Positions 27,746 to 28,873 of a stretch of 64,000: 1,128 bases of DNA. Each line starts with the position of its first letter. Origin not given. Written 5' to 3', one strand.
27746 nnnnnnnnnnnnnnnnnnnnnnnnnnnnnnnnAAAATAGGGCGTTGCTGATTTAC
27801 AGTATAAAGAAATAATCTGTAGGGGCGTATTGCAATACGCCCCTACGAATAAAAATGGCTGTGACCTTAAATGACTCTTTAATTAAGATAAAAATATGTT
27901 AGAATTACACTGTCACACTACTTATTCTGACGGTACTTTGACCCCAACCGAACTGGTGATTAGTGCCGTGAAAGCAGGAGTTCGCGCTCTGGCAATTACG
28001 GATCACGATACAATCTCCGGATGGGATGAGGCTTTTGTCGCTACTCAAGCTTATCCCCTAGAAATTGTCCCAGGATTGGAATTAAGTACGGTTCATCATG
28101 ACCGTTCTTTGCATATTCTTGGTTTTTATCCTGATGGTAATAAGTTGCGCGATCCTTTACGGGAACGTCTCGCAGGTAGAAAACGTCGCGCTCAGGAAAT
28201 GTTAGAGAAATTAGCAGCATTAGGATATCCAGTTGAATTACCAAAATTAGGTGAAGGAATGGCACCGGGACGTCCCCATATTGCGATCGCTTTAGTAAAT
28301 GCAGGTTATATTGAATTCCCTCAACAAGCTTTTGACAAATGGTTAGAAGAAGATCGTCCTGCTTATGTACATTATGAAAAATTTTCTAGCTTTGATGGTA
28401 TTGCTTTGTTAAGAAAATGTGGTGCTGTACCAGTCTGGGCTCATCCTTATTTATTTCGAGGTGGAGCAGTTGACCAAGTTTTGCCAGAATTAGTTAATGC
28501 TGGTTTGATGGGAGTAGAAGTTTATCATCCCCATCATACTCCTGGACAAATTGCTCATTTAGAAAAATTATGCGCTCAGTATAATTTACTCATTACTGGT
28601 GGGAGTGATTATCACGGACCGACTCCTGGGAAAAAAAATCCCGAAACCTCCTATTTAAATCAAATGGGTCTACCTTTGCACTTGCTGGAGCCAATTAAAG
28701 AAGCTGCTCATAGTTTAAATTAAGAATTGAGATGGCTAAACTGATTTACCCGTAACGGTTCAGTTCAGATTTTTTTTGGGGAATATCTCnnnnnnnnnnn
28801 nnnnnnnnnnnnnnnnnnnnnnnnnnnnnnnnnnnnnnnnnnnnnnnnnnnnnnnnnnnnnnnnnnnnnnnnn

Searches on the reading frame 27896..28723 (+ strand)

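Call 9: search_protein_families(library=pfam, proteins=[window:27896-28723:+], max_evalue=0.01)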
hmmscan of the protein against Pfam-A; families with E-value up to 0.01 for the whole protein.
window:27896-28723:+ (275 aa): 1 family
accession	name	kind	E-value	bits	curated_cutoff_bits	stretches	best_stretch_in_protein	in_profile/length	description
PF02811.25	PHP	-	1.9e-12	48.3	26.4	1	3-74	1-75/164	PHP domain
